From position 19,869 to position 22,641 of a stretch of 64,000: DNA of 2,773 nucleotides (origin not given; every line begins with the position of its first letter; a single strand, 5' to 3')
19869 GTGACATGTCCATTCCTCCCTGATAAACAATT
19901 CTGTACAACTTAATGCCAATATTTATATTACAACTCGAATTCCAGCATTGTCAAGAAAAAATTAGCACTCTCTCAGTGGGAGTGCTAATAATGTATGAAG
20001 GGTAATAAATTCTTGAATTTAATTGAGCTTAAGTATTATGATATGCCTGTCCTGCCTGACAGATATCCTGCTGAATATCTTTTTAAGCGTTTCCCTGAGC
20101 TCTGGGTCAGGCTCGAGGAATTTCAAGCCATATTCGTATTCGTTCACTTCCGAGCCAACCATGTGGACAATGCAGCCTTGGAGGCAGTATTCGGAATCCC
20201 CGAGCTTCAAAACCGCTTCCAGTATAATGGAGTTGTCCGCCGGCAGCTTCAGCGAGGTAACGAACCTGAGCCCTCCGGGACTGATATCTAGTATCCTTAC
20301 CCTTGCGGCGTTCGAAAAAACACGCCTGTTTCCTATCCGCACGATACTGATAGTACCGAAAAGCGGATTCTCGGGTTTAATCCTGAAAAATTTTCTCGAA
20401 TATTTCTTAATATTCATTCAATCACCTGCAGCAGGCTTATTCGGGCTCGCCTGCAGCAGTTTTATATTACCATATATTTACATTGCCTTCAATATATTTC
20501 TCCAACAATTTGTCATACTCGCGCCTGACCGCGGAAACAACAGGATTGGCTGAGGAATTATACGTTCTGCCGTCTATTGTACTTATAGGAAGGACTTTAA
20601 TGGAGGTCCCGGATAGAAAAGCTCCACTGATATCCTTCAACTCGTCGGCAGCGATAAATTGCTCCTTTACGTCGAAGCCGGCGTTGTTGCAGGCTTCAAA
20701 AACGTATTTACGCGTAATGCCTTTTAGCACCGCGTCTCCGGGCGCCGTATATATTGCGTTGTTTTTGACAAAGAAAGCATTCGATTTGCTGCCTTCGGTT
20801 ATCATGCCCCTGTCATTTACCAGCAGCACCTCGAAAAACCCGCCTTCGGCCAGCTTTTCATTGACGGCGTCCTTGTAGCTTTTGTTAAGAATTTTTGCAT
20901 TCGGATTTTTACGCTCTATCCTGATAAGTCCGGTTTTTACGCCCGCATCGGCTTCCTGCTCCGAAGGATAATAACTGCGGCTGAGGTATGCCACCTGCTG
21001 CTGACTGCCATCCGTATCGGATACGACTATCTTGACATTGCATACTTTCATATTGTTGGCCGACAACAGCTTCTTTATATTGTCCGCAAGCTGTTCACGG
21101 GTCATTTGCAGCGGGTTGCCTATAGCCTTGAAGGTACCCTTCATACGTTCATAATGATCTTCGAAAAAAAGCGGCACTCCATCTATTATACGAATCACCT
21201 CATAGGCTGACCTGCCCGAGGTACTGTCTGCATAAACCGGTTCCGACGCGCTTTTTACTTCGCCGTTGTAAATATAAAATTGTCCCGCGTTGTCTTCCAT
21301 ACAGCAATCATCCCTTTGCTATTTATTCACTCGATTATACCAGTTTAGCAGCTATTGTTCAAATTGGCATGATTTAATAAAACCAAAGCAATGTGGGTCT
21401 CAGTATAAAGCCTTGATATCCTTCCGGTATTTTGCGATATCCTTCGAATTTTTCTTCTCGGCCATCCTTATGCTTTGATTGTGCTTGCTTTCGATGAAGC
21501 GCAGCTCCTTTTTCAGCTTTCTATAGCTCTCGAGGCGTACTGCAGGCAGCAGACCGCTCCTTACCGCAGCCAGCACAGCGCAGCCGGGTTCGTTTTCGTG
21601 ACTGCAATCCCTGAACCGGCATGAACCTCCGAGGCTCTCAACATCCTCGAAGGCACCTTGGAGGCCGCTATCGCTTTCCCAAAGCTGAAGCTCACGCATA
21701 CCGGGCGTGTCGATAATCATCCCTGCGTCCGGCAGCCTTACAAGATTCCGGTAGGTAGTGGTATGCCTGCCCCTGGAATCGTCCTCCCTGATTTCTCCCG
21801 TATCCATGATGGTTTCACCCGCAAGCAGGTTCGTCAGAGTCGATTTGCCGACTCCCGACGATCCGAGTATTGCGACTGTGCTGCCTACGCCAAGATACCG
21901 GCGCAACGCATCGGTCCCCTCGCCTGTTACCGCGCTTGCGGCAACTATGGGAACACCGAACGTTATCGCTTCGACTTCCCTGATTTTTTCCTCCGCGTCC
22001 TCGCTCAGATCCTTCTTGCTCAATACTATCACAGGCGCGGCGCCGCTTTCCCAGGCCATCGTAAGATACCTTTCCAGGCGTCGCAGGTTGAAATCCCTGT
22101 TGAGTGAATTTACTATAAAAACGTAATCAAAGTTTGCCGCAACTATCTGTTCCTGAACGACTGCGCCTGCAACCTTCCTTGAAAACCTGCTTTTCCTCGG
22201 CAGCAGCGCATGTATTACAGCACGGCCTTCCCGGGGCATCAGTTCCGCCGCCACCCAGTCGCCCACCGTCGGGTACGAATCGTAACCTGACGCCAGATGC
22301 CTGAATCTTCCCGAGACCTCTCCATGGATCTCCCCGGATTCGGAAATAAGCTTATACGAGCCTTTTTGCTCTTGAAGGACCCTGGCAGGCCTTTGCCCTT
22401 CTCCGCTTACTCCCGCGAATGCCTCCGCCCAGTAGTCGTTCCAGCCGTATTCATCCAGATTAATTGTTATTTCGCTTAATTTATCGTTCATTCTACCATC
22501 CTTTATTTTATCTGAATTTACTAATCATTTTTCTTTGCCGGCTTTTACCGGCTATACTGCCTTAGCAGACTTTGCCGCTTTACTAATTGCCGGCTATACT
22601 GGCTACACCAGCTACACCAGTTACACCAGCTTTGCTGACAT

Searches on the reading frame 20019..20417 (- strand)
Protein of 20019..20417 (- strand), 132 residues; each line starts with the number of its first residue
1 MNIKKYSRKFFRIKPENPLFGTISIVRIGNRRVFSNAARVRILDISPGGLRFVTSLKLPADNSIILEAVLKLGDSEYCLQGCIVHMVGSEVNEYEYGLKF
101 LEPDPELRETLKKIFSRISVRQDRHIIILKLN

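Call 7: search_protein_families(library=pfam, proteins=[window:20019-20417:-])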
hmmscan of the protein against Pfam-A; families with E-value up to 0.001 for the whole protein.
window:20019-20417:- (132 aa): 1 family
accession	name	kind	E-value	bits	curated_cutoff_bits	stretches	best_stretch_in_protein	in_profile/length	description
PF07238.19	PilZ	-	1e-09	39.1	22.5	1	8-114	3-99/102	PilZ domain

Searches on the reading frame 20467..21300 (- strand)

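Call 7: search_protein_families(library=pfam, proteins=[window:20467-21300:-])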
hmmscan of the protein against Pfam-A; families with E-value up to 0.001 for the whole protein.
window:20467-21300:- (277 aa): 1 family
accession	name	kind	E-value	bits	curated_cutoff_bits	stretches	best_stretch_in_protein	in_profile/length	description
PF01063.24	Aminotran_4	-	5.5e-45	154.4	28.5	1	32-242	2-223/223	Amino-transferase class IV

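Call 35: search_protein_families(library=ncbifam, proteins=[window:20467-21300:-], max_evalue=0.001)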
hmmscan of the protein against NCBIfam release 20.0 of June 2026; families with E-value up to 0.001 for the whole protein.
window:20467-21300:- (277 aa): 20 families
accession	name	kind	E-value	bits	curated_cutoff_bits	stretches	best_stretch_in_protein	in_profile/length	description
NF005146.0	PRK06606.1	equivalog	5.1e-29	101.2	279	1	44-268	52-294/307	branched-chain amino acid transaminase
TIGR01121.1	D_amino_aminoT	equivalog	1.2e-28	100.1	277.45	1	29-258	26-267/276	D-amino-acid transaminase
NF005800.0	PRK07650.1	equivalog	1.6e-28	99.8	308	1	31-270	29-280/290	aminodeoxychorismate lyase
NF005209.0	PRK06680.1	subfamily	3e-28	98.5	320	1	31-266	31-281/286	D-amino-acid transaminase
TIGR01122.1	ilvE_I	equivalog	5.2e-28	98.1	245.55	1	29-271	24-289/298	branched-chain-amino-acid transaminase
NF006185.0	PRK08320.1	subfamily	6.9e-26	91.1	363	1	30-267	30-284/292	branched-chain amino acid aminotransferase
NF005726.0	PRK07544.1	equivalog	7.9e-24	84.3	396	1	31-267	39-289/295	branched-chain amino acid aminotransferase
NF009066.0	PRK12400.1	equivalog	3.7e-19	69.2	538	1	151-266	166-282/290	D-amino-acid transaminase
NF009126.0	PRK12479.1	equivalog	4.1e-18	65.6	518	1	18-251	18-268/299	branched-chain-amino-acid transaminase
TIGR03461.1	pabC_Proteo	equivalog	2.9e-16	59.5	176.85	1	32-250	23-253/262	aminodeoxychorismate lyase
NF009896.0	PRK13356.1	equivalog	3e-16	59.4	262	1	151-260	169-277/287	branched-chain amino acid aminotransferase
NF006734.0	PRK09266.1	subfamily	7.6e-16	58.1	202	1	65-264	63-264/270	hypothetical protein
NF005888.0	PRK07849.1-3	equivalog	3.9e-15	55.6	273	1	145-248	170-275/298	aminodeoxychorismate lyase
NF004761.0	PRK06092.1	equivalog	4.7e-15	55.5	260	1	31-250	24-255/268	aminodeoxychorismate lyase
TIGR01123.1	ilvE_II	equivalog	9.5e-09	34.7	250.05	1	156-262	176-292/313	branched-chain-amino-acid transaminase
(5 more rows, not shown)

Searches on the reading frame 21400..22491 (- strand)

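Call 7: search_protein_families(library=pfam, proteins=[window:21400-22491:-])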
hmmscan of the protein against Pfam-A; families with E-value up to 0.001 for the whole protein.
window:21400-22491:- (363 aa): 4 families
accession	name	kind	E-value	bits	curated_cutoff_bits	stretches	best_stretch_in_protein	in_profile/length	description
PF03193.22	RsgA_GTPase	-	4.6e-52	176.8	30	1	97-271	2-174/174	RsgA GTPase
PF00005.33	ABC_tran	-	4.3e-08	34.3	25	1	201-238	9-46/137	ABC transporter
PF01926.29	MMR_HSR1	-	1.6e-06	28.7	21.9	1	205-284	1-73/113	50S ribosome-binding GTPase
PF02421.24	FeoB_N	-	2.6e-05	24.2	27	0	113-198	71-154/156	Ferrous iron transport protein B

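Call 35: search_protein_families(library=ncbifam, proteins=[window:21400-22491:-], max_evalue=0.001)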
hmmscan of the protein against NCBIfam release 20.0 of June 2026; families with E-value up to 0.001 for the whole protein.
window:21400-22491:- (363 aa): 32 families (the best 25 are shown)
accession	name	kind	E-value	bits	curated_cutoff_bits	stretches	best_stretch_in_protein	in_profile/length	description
NF008931.0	PRK12288.1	equivalog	5.2e-51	173.7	360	1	89-340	91-341/347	small ribosomal subunit biogenesis GTPase RsgA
TIGR00157.1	TIGR00157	equivalog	9.8e-46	156.3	100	1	76-327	3-246/247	ribosome small subunit-dependent GTPase A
NF008932.0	PRK12289.1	equivalog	4.1e-31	108.3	483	1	75-308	60-286/363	small ribosomal subunit biogenesis GTPase RsgA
TIGR00231.1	small_GTP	domain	2.7e-08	33.7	42.5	1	206-267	6-65/164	GTP-binding protein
NF000908.1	PRK00089.1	equivalog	1.6e-06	27.7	237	1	205-266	5-62/291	GTPase Era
TIGR03594.1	GTPase_EngA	equivalog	1.7e-06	27.3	306.7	0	205-233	177-205/432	ribosome biogenesis GTPase Der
TIGR01277.1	thiQ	equivalog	1.9e-06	27.7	245.05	1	202-248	23-69/213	thiamine ABC transporter ATP-binding protein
NF008039.0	PRK10771.1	equivalog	5e-06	26.1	298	1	203-248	25-70/234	thiamine ABC transporter ATP-binding protein ThiQ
TIGR03796.1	NHLM_micro_ABC1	equivalog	5.3e-06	24.9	853.3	1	172-242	479-544/710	NHLP family bacteriocin export ABC transporter peptidase/permease/ATPase subunit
TIGR02857.1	CydD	equivalog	7.4e-06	25.2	435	1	193-239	338-384/529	thiol reductant ABC exporter subunit CydD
TIGR03608.1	L_ocin_972_ABC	subfamily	1.9e-05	24.2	254.85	1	201-240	22-61/206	putative bacteriocin export ABC transporter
TIGR02868.1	CydC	equivalog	2.4e-05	23.2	329.05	1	193-238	351-396/530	thiol reductant ABC exporter subunit CydC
NF007739.0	PRK10419.1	subfamily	2.7e-05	23.8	354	1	200-235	35-70/268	nickel ABC transporter ATP-binding protein NikE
NF050039.1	sacti_exp_GggC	equivalog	2.9e-05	23.5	750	1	115-237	256-376/511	streptosactin export ABC transporter GggC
NF000355.4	ribo_prot_ABC_F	equivalog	5.1e-05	22.3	380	1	204-242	29-67/499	ribosomal protection-like ABC-F family protein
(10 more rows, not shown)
